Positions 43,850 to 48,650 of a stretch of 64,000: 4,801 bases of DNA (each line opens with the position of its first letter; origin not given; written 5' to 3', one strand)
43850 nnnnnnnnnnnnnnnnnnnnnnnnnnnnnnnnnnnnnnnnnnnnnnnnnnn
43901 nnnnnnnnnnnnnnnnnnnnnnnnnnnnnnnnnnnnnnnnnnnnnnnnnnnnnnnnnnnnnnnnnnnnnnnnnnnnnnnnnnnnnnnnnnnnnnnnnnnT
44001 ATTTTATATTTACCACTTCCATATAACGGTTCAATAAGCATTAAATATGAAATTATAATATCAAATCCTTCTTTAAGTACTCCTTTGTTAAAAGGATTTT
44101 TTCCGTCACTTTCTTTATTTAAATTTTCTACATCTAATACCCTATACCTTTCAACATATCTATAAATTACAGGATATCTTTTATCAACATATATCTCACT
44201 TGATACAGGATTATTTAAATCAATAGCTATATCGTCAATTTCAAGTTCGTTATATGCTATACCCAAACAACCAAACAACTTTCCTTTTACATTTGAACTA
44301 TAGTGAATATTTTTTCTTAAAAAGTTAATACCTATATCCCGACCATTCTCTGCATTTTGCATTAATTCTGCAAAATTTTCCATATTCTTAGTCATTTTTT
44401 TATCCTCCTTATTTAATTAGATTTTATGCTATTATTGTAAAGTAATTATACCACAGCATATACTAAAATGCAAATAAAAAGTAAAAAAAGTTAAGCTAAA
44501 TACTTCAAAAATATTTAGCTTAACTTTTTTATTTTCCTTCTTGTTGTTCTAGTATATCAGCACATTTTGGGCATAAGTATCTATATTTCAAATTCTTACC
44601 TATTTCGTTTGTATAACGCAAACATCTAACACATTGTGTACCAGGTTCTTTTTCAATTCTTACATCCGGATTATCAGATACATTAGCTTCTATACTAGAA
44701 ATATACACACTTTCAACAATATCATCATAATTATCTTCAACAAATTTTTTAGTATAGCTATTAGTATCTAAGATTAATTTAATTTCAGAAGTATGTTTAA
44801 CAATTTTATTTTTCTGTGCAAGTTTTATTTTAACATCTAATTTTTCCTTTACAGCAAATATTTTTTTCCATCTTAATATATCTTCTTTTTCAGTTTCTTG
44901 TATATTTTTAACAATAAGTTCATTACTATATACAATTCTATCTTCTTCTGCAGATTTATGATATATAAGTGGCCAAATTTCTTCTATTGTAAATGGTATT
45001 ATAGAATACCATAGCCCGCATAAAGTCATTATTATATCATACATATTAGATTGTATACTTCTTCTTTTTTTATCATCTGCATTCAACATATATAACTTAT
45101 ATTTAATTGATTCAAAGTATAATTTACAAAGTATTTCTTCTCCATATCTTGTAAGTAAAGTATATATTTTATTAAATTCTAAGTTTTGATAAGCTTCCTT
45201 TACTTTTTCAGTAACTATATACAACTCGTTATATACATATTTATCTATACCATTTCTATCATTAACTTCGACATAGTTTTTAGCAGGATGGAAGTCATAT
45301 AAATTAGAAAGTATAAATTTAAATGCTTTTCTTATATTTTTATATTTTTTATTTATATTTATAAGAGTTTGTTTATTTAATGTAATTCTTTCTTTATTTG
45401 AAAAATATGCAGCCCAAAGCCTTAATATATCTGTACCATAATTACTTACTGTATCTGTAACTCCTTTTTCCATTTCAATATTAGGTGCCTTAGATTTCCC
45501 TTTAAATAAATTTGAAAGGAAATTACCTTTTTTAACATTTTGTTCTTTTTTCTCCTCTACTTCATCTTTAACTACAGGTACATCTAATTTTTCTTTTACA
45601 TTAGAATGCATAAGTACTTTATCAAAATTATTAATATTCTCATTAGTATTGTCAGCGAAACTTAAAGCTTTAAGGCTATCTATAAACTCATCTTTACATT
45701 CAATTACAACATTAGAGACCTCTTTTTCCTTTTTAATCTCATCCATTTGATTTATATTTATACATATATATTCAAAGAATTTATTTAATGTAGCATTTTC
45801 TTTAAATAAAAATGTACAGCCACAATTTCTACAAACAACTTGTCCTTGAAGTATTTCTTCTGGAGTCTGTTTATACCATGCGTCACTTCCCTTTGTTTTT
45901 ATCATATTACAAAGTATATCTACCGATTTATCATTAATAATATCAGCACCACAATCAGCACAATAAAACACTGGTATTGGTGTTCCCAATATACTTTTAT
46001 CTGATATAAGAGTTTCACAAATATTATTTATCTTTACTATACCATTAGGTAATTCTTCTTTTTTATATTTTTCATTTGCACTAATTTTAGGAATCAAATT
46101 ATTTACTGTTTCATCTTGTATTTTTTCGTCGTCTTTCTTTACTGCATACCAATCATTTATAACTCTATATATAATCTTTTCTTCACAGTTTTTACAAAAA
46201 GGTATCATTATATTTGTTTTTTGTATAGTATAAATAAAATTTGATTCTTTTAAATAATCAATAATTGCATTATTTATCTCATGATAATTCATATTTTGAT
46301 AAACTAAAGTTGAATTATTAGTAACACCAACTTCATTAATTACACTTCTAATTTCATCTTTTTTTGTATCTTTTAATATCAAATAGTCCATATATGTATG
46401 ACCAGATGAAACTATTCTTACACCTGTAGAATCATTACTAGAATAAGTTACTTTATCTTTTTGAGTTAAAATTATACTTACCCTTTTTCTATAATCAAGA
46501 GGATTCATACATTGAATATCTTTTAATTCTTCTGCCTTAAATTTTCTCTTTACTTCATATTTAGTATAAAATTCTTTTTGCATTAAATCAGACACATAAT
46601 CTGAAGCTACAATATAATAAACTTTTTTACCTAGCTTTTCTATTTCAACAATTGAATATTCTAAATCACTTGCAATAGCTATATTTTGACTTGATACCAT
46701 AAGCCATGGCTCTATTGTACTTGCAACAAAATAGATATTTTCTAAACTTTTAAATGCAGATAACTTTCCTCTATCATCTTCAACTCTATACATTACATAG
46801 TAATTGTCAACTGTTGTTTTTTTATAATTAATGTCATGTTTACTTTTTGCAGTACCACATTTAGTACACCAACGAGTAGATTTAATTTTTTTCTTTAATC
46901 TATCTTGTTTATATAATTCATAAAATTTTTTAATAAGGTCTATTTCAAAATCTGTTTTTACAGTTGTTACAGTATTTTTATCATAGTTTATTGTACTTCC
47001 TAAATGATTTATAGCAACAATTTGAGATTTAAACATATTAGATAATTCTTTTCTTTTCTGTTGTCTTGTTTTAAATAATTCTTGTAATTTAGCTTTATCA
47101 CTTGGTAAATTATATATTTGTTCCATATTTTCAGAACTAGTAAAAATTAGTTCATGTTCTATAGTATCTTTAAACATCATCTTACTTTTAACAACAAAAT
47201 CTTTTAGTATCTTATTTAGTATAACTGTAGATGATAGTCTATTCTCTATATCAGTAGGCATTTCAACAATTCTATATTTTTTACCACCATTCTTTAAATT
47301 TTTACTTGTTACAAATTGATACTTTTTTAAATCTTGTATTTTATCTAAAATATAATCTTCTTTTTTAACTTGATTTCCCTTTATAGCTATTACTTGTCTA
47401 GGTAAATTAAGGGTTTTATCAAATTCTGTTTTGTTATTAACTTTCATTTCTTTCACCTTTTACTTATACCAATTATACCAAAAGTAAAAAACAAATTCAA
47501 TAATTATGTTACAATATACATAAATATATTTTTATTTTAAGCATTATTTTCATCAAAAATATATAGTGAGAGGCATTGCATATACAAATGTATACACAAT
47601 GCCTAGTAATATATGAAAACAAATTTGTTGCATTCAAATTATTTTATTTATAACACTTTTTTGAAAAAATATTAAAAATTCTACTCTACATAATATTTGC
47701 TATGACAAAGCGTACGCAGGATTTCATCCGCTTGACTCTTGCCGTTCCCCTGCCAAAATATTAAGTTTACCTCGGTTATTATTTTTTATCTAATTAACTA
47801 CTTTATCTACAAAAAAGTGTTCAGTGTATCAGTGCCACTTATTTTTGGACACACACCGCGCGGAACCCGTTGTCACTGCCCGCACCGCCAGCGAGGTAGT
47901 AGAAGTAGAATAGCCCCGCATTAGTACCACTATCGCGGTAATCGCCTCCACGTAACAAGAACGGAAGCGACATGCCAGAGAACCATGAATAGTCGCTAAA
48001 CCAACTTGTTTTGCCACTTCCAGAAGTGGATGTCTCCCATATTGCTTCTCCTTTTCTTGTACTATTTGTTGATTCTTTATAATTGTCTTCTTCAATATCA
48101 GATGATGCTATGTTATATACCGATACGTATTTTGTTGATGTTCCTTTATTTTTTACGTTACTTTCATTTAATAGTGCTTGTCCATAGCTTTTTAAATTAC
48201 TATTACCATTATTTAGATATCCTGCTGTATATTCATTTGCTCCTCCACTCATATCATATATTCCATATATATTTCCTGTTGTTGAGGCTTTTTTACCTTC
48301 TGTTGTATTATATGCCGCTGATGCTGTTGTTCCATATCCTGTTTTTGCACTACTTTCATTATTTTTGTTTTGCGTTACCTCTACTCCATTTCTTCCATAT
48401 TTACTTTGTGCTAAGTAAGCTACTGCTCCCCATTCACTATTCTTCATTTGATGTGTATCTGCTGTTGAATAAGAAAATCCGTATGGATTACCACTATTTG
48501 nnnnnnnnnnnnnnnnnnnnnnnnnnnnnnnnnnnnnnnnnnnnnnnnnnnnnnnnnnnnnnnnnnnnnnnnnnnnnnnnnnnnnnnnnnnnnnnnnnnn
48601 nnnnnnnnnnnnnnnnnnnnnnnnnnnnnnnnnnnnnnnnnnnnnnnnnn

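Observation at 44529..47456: Full-length isoleucyl-tRNA-synthetase paralog with ablated catalytic signatures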

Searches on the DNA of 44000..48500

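Call 43: search_rna_families(source=window, start=44000, end=48500, threshold=evalue, max_evalue=1)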
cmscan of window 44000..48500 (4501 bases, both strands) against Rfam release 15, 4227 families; matches with E-value up to 1: 2.
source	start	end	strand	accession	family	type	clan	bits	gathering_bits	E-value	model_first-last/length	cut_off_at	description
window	44476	44537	+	RF00969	mir-556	Gene; miRNA;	-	22.5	84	0.93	1-88/88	no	mir-556 microRNA precursor family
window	44456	44550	+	RF02436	SpF43_sRNA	Gene; sRNA;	-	21.1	70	0.97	1-99/99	no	Streptococcus sRNA SpF43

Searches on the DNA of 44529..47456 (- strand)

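Call 41: search_rna_families(sources=[L082, L089, L096, L039, L094, L002, L011, L007, L024], threshold=gathering)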
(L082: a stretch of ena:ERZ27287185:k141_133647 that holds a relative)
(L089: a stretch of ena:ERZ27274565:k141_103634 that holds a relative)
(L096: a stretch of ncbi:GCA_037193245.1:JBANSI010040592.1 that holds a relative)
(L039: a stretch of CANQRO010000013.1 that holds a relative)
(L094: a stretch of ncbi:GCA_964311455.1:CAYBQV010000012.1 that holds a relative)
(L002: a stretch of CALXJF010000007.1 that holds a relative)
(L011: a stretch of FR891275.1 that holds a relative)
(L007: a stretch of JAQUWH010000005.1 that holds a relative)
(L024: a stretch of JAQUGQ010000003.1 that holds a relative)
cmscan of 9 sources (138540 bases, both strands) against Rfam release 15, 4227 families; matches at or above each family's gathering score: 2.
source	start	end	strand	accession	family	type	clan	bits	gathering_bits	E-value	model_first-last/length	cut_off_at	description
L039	144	376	+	RF00230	T-box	Cis-reg; leader;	-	97.5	93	7.4e-20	1-219/219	no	T-box leader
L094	714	956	+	RF00230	T-box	Cis-reg; leader;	-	96.7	93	1.2e-19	1-219/219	no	T-box leader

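Call 42: search_rna_families(sources=[L082, L089, L096], threshold=evalue, max_evalue=0.01)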
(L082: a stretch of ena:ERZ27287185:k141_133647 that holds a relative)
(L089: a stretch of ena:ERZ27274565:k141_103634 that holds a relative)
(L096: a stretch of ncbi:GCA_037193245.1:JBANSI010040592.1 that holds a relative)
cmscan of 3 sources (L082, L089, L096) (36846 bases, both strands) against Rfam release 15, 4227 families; matches with E-value up to 0.01: 3.
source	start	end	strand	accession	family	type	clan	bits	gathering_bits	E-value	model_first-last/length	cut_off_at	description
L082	3715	3938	+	RF00230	T-box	Cis-reg; leader;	-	78.4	93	1.6e-15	1-219/219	no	T-box leader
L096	9589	9814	+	RF00230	T-box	Cis-reg; leader;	-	77.9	93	2.1e-15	1-219/219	no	T-box leader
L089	3622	3844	+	RF00230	T-box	Cis-reg; leader;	-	76.3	93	5.6e-15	1-219/219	no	T-box leader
